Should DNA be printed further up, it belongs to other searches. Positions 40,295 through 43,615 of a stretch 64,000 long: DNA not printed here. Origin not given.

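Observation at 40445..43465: Internally duplicated PilB/GspE ATPase: two complete secretion-ATPase modules in one polypeptide, with no other pilus or secretion genes nearby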

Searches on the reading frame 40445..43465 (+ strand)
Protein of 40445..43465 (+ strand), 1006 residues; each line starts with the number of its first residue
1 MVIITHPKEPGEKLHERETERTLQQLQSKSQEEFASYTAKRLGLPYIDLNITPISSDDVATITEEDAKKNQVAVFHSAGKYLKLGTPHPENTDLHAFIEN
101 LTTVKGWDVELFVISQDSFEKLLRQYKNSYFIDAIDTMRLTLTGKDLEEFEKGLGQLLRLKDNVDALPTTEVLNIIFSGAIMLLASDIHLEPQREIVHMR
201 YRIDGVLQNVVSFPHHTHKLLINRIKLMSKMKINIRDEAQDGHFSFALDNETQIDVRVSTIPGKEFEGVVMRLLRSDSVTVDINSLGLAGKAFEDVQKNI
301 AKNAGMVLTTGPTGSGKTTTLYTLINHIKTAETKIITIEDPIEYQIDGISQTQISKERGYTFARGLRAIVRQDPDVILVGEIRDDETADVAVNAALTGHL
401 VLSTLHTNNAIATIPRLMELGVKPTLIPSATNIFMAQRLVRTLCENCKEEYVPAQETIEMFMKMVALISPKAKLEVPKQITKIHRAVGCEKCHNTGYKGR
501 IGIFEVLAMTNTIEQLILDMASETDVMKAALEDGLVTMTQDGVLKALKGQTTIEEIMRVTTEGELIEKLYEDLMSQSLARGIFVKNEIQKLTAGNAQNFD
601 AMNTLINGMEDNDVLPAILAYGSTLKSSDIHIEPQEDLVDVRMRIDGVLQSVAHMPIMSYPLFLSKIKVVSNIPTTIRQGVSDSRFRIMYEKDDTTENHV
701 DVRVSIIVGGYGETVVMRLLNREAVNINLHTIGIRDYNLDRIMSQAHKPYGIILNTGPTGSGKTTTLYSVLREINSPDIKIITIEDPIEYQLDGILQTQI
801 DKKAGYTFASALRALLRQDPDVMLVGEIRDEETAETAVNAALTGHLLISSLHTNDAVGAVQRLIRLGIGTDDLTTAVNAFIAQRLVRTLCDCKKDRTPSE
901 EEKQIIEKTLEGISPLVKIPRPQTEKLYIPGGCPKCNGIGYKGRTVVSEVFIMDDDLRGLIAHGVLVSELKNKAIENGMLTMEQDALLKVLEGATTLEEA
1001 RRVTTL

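Call 3: search_protein_families(library=pfam, proteins=[window:40445-43465:+], max_evalue=0.01)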
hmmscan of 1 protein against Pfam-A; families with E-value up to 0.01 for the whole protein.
window:40445-43465:+ (1006 aa): 33 families (the best 25 are shown)
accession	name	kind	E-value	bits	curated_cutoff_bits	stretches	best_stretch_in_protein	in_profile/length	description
PF00437.27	T2SSE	-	9.8e-222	735.7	24.9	2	165-558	4-370/370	Type II/IV secretion system protein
PF13401.12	AAA_22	-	6.3e-09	36.7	27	0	303-339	4-40/130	AAA domain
PF25199.1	nSTAND_NTPase5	-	6.3e-09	36.2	34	2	288-346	24-84/145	Novel STAND NTPase 5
PF20720.3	nSTAND3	-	3.4e-08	33.8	27.2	1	291-342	5-55/155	Novel STAND NTPase 3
PF12775.13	AAA_7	-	6.5e-08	32.7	25.8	1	298-338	27-67/181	P-loop containing dynein motor region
PF13191.12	AAA_16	-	8.2e-07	30.1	32.6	0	743-864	16-124/167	AAA ATPase domain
PF05157.20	MshEN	-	2.1e-06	28.1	23.1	1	42-127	1-84/90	MshEN domain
PF04851.21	ResIII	-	2.2e-06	28.1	22.5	1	291-338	10-59/164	Type III restriction enzyme, res subunit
PF13173.12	AAA_14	-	3.2e-06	27.6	27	0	306-347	4-46/129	AAA domain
PF00005.33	ABC_tran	-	3.3e-06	28.2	25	0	307-362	14-65/137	ABC transporter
PF00004.35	AAA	-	3.3e-06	28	21.2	0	754-782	2-27/131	ATPase family associated with various cellular activities (AAA)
PF02492.25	cobW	-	5.1e-06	26.6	20.7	0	307-348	3-44/180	CobW/HypB/UreG, nucleotide-binding domain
PF13604.12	AAA_30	-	7.3e-06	26.3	27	0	297-336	11-50/191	AAA domain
PF13245.12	AAA_19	-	1.4e-05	25.7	25.1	0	301-334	8-43/134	AAA domain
PF13555.12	AAA_29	-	2.7e-05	24.2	27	0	301-321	19-39/61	P-loop containing region of AAA domain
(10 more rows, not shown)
